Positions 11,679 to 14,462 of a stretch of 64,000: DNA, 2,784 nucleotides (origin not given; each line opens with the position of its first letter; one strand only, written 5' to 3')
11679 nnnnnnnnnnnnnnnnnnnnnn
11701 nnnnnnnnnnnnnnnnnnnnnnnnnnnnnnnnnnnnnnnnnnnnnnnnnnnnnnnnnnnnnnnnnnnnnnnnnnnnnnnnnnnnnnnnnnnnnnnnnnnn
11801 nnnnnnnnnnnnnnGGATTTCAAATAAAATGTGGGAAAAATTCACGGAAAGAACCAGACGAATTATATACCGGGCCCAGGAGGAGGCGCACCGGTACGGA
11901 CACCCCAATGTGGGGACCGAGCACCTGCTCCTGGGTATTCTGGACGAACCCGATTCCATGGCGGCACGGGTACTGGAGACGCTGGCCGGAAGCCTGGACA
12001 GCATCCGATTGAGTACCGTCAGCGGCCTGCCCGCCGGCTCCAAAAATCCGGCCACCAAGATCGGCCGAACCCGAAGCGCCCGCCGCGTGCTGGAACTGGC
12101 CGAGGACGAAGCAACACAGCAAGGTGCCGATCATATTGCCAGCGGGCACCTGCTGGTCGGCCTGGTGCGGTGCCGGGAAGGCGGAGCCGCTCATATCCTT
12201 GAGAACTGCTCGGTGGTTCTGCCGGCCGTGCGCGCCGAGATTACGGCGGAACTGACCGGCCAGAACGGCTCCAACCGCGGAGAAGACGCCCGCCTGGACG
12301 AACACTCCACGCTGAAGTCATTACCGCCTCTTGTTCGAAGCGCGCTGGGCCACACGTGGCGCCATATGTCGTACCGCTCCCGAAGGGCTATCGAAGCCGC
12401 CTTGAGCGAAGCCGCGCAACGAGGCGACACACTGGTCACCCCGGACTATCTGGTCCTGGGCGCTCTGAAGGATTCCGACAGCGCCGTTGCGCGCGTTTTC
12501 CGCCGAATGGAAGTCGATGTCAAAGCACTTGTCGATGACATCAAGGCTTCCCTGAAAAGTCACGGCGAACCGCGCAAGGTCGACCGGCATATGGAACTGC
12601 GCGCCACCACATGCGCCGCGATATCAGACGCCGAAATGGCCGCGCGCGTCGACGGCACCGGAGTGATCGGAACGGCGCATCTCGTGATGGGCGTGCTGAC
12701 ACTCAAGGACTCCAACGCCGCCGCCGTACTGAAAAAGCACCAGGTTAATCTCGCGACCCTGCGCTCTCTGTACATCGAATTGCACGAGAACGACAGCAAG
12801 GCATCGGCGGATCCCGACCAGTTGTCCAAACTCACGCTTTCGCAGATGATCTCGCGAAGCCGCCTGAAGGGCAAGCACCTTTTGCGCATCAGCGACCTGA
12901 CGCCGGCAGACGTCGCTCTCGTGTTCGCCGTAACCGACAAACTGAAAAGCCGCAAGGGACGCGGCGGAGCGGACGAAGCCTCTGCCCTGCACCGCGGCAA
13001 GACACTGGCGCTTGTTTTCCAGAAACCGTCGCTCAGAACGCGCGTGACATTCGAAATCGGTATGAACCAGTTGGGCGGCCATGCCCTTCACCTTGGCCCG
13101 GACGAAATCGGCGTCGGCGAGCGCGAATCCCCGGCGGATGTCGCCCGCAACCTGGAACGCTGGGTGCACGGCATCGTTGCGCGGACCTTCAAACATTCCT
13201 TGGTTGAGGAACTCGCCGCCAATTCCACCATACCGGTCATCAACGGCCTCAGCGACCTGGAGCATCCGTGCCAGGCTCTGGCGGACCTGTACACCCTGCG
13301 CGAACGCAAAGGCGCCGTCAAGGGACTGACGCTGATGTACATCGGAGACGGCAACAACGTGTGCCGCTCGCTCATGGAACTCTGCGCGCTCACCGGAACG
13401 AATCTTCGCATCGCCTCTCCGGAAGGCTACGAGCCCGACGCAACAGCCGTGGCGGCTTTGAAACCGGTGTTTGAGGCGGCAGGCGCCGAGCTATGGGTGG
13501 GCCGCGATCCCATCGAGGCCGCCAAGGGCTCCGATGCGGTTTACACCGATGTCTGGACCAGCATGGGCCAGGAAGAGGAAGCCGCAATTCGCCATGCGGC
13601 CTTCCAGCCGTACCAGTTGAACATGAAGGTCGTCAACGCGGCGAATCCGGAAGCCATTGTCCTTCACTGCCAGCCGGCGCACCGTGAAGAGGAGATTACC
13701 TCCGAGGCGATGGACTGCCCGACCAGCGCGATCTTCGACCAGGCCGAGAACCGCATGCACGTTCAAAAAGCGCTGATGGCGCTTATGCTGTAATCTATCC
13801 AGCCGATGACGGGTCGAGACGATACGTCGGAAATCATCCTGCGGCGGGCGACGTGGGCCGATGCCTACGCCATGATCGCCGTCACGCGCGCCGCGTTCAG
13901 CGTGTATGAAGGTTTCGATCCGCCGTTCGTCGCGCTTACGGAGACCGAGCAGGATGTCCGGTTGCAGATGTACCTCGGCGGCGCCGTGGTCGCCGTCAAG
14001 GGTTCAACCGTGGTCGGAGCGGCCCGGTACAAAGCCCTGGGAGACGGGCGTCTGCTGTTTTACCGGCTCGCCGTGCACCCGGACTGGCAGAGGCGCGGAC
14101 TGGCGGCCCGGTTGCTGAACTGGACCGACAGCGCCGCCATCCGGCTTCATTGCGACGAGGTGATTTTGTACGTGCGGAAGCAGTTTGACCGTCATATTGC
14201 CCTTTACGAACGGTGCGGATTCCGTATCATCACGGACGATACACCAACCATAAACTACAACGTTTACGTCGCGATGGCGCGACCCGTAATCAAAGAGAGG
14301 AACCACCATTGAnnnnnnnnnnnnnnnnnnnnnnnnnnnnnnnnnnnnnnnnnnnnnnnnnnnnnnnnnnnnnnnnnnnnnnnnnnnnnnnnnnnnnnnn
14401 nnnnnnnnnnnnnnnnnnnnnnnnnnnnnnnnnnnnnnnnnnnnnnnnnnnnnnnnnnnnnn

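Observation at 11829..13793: Ornithine carbamoyltransferase fused to two tandem Clp N-terminal (pArg-reader type) modules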

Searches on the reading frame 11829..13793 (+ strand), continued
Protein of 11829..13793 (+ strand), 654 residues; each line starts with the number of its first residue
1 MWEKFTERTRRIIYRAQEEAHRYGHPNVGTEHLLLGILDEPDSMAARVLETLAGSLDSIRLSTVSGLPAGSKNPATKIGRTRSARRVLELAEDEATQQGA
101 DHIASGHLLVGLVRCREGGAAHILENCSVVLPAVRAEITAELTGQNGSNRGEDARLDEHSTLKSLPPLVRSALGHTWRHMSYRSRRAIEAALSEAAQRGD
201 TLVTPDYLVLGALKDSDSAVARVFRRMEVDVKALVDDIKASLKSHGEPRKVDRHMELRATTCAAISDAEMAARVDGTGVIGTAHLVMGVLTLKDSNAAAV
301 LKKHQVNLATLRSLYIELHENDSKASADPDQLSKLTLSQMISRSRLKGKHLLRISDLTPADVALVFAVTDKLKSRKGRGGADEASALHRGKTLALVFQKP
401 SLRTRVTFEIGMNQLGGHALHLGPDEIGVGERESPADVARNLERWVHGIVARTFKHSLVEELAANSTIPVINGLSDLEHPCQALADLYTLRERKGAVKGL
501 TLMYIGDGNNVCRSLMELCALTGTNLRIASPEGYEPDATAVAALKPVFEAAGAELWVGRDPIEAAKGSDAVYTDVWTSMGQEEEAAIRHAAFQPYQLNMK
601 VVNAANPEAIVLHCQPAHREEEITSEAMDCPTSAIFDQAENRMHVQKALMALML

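Call 64: search_protein_families(library=pfam, proteins=[P0249, P0330, P0358, P0273, P0283, P0266, P0383, P0275, P0246, P0247], max_evalue=0.001)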
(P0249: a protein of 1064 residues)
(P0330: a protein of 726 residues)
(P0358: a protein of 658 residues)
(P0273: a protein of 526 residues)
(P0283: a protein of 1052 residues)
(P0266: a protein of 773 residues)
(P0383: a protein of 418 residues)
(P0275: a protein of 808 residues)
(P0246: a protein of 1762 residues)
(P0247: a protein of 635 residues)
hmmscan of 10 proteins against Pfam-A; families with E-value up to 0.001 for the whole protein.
P0249 (1064 aa): 1 family
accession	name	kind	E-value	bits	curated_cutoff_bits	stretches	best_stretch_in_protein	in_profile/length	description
PF02861.25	Clp_N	-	2e-132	431.8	20.7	8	16-68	1-53/53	Clp amino terminal domain, pathogenicity island component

P0330 (726 aa): 5 families
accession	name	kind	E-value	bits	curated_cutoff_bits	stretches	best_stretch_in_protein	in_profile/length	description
PF02861.25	Clp_N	-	3.2e-87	287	20.7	6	394-446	1-53/53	Clp amino terminal domain, pathogenicity island component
PF00561.26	Abhydrolase_1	-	2e-23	83.8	25.8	1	476-712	2-245/245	alpha/beta hydrolase fold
PF12697.13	Abhydrolase_6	-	2.3e-22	81.2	26.3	1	477-715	1-214/217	Alpha/beta hydrolase family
PF12146.15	Hydrolase_4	-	2e-08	34.2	27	1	476-710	6-237/239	Serine aminopeptidase, S33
PF00975.26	Thioesterase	-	2.2e-07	31.8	26.4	1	477-560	3-85/226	Thioesterase domain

P0358 (658 aa): 1 family
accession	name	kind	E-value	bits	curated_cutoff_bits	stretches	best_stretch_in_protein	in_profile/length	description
PF02861.25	Clp_N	-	4.9e-94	308.8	20.7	6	422-473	1-52/53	Clp amino terminal domain, pathogenicity island component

P0273 (526 aa): 2 families
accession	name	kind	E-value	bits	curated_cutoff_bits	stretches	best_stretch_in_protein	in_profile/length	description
PF02861.25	Clp_N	-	1e-67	224.5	20.7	4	267-316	1-50/53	Clp amino terminal domain, pathogenicity island component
PF00156.33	Pribosyltran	-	4.2e-05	23.4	26.3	0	270-324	18-72/158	Phosphoribosyl transferase domain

P0283 (1052 aa): 1 family
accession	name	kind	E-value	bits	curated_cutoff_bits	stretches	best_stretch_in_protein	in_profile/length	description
PF02861.25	Clp_N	-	2.6e-111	364.1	20.7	10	591-643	1-53/53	Clp amino terminal domain, pathogenicity island component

P0266 (773 aa): 3 families
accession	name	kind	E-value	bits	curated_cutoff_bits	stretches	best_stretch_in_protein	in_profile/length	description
PF02861.25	Clp_N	-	3.3e-110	360.6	20.7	8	186-236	1-51/53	Clp amino terminal domain, pathogenicity island component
PF13676.11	TIR_2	-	9.1e-15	55.7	28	1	649-764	1-122/122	TIR domain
PF10440.15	WIYLD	-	1.9e-05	24.8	27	0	124-149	10-35/61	Ubiquitin-binding WIYLD domain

P0383 (418 aa): 1 family
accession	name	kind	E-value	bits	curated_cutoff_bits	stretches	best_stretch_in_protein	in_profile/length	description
PF02861.25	Clp_N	-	2.4e-61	204.1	20.7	4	91-139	1-49/53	Clp amino terminal domain, pathogenicity island component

P0275 (808 aa): 1 family
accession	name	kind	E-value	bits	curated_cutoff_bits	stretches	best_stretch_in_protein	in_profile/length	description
PF02861.25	Clp_N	-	1e-131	429.5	20.7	8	751-802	2-53/53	Clp amino terminal domain, pathogenicity island component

P0246 (1762 aa): 1 family
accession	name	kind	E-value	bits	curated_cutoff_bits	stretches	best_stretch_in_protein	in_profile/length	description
PF02861.25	Clp_N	-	1.9e-154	502.3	20.7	15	1695-1745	1-51/53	Clp amino terminal domain, pathogenicity island component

P0247 (635 aa): 4 families
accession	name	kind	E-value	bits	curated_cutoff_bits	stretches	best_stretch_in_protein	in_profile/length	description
PF00185.30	OTCace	-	2.4e-54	184.1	29.4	1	475-631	2-156/157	Aspartate/ornithine carbamoyltransferase, Asp/Orn binding domain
PF02729.26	OTCace_N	-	6.4e-43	146.8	29.9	1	329-467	3-148/148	Aspartate/ornithine carbamoyltransferase, carbamoyl-P binding domain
PF02861.25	Clp_N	-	2e-33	114.7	20.7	2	92-139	2-49/53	Clp amino terminal domain, pathogenicity island component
PF05157.20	MshEN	-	3.2e-14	53.1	23.1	1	214-299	1-87/90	MshEN domain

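Call 65: list_cluster_members(proteins=[P0246, P0256, P0251, P0243, P0266, P0330, P0249, P0247, P0242, P0244])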
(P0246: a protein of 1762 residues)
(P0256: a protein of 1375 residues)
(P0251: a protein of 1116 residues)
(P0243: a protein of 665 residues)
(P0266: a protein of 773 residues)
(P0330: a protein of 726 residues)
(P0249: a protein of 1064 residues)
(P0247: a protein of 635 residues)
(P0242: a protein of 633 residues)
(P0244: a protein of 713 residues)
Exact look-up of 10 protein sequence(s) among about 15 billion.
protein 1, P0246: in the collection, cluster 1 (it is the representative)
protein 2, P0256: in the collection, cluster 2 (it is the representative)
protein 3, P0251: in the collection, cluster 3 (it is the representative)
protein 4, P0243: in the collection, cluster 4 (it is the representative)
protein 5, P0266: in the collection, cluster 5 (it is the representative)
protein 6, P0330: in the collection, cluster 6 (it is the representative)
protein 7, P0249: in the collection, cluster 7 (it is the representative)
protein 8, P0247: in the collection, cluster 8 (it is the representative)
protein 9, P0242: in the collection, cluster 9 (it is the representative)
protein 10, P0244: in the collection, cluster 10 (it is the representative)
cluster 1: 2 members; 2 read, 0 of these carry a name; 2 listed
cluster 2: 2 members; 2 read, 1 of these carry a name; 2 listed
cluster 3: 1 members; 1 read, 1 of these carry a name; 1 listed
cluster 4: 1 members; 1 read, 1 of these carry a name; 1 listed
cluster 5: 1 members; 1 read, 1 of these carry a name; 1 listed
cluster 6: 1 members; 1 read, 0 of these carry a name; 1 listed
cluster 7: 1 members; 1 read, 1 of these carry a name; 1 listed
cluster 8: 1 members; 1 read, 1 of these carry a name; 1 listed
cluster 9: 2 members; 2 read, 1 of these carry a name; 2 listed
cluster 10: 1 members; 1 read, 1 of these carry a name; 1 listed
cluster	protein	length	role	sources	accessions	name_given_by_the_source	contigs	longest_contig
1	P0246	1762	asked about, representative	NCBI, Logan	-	-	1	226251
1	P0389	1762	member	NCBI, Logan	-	-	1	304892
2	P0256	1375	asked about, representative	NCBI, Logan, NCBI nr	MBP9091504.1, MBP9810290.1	hypothetical protein KBI23_10775 [bacterium] | hypothetical protein [bacterium]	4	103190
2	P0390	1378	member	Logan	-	-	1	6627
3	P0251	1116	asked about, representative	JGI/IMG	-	ATP-dependent Clp protease ATP-binding subunit ClpA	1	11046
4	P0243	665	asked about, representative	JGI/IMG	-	ATP-dependent Clp protease ATP-binding subunit ClpA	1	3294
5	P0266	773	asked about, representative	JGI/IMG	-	ATP-dependent Clp protease ATP-binding subunit ClpA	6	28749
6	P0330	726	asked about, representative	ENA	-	-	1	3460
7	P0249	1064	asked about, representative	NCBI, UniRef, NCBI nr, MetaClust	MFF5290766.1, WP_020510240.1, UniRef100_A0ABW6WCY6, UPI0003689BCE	Clp protease N-terminal domain-containing protein [Paractinoplanes globisporus] | Clp protease N-terminal domain-containing protein n=1 Tax=Paractinoplanes globisporus ... | Clp protease N-terminal domain-containing protein [Actinoplanes globisporus]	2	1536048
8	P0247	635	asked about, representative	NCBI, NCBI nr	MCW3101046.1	MAG: ornithine carbamoyltransferase [Chthonomonadaceae bacterium] | ornithine carbamoyltransferase [Chthonomonadaceae bacterium]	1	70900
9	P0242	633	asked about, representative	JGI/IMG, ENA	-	-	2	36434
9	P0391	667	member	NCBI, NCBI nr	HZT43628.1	MAG TPA: ornithine carbamoyltransferase [Chthonomonadaceae bacterium] | ornithine carbamoyltransferase [Chthonomonadaceae bacterium]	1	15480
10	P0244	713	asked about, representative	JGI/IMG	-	ornithine carbamoyltransferase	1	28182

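Call 69: find_encoding_contigs(protein=P0001, flank=3000, max_places=1)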
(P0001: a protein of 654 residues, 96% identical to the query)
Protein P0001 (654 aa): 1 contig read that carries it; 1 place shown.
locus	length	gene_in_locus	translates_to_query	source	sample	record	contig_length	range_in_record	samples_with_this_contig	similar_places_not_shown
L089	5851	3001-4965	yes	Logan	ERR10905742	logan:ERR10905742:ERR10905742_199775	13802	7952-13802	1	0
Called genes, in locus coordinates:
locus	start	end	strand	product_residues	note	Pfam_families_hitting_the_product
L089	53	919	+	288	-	PF00696:AA_kinase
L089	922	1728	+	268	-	PF01149:Fapy_DNA_glyco, PF06831:H2TH, PF06827:zf-FPG_IleRS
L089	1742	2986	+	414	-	PF00202:Aminotran_3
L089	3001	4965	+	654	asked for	PF02861:Clp_N, PF02729:OTCace_N, PF00185:OTCace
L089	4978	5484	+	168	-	PF00583:Acetyltransf_1, PF13673:Acetyltransf_10 (weak), PF13508:Acetyltransf_7, PF08445:FR47 (weak)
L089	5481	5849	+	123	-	?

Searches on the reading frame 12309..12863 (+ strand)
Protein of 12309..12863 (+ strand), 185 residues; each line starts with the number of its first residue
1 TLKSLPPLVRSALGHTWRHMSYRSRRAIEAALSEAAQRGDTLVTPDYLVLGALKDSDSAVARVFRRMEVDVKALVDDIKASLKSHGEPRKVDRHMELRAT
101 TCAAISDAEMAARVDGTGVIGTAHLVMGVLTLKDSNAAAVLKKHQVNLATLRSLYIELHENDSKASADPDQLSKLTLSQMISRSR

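Call 75: predict_structure(alignment_id=A4)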
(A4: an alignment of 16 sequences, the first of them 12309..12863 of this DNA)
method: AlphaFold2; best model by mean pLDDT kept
length: 185 residues; sequences in the alignment: 16
mean_pLDDT: 89.1   pTM: 0.81
mean pLDDT of the five models: 89.1, 88.9, 88.8, 87.4, 87.5
residues with pLDDT >= 90: 141; 70-90: 20; 50-70: 22; < 50: 2
segments of 3 or more residues with pLDDT < 50: none
pLDDT, mean of each block of 10 residues (from residue 1): 80 93 96 96 97 94 94 95 91 95 97 92 97 93 94 90 60 64 59
secondary structure, 60 per line:
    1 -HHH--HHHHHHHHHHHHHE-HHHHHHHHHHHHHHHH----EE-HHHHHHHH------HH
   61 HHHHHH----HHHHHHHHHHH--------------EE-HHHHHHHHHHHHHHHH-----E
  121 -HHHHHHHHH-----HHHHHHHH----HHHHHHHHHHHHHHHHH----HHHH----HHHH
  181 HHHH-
elements in order: H7-19 H22-37 H45-52 H59-66 H71-81 H99-114 H122-130 H136-143 H148-164 H169-172 H177-184

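Call 77: fold_search(model_id=the predicted structure, library=pdb)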
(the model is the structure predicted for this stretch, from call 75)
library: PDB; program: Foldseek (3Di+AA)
matches with E <= 10: 256; with E <= 0.001: 98
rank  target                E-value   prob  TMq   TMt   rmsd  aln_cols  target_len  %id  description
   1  6ucr                  6.4e-08  1.00  0.74  0.88   2.0       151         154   17  Structure of ClpC1-NTD L92S L96P (released 2020-05-13)
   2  6pbs_B                9.7e-08  1.00  0.71  0.89   1.6       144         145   17  Structure of ClpC1-NTD in complex with Ecumicin (released 2020-05-13)
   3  7aa4_A                1.1e-07  1.00  0.72  0.85   1.6       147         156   17  Structure of ClpC1-NTD bound to a CymA analogue (released 2021-08-11)
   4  3fh2                  1.5e-07  1.00  0.71  0.89   1.7       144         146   19  The crystal structure of the PROBABLE ATP-DEPENDENT PROTEASE (HEAT SHOCK PROTEIN) from Corynebacterium glutamicum (released 2008-12-23)
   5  9a66_A                1.9e-07  1.00  0.72  0.18   3.3       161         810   17  Integrative model of CLPC-CLPP by crosslinking MS and deep learning (released 2024-09-18)
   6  3fes_C                2.5e-07  1.00  0.64  0.83   2.5       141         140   22  Crystal Structure of the ATP-dependent Clp Protease ClpC from Clostridium difficile (released 2008-12-16)
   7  8ad9_A                2.9e-07  1.00  0.65  0.81   2.1       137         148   23  Crystal structure of ClpC2 C-terminal domain (released 2023-03-29)
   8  8ad9_B                2.9e-07  1.00  0.69  0.83   2.3       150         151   22  Crystal structure of ClpC2 C-terminal domain (released 2023-03-29)
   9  2k77_MODEL_1_A        3.2e-07  1.00  0.68  0.85   2.0       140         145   18  NMR solution structure of the Bacillus subtilis ClpC N-domain (released 2009-04-28)
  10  6pbs_G                3.8e-07  1.00  0.70  0.88   1.6       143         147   17  Structure of ClpC1-NTD in complex with Ecumicin (released 2020-05-13)
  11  8b3s_Z                4.2e-07  1.00  0.70  0.87   3.4       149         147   17  Structure of YjbA in complex with ClpC N-terminal Domain (released 2023-12-27)
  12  6pbs_I                4.4e-07  1.00  0.71  0.89   1.6       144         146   17  Structure of ClpC1-NTD in complex with Ecumicin (released 2020-05-13)
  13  8ibp_A                4.4e-07  1.00  0.66  0.83   2.7       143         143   18  Crystal structure of Mycobacterium tuberculosis R21K ClpC1 N-terminal domain in complex with Lassomycin (released 2023-09-20)
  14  6pbs_A                5.2e-07  1.00  0.70  0.89   1.6       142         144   18  Structure of ClpC1-NTD in complex with Ecumicin (released 2020-05-13)
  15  3wdb                  5.4e-07  1.00  0.66  0.80   2.3       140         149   18  N-terminal domain of Mycobacterium tuberculosis ClpC1 (released 2013-09-18)
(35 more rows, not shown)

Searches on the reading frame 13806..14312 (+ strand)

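Call 3: search_protein_families(library=pfam, proteins=[window:13806-14312:+], max_evalue=0.01)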
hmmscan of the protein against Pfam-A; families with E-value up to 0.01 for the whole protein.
window:13806-14312:+ (168 aa): 6 families
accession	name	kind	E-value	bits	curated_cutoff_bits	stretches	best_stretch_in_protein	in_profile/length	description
PF00583.31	Acetyltransf_1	-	2.4e-14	54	20.7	1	35-139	6-116/116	Acetyltransferase (GNAT) family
PF13508.13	Acetyltransf_7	-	1.9e-13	51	27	1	61-140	6-83/84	Acetyltransferase (GNAT) domain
PF13673.13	Acetyltransf_10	-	7.3e-07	29.7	23.6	1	61-157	34-124/128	Acetyltransferase (GNAT) domain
PF08445.16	FR47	-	1.8e-05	25.1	22.1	1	86-143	25-81/86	FR47-like protein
PF21926.2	FeeM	-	0.00018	21.7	27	1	85-146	83-143/158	N-acyl amino acid synthase FeeM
PF14542.12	Acetyltransf_CG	-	0.0025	18.3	30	1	67-105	9-47/80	GCN5-related N-acetyl-transferase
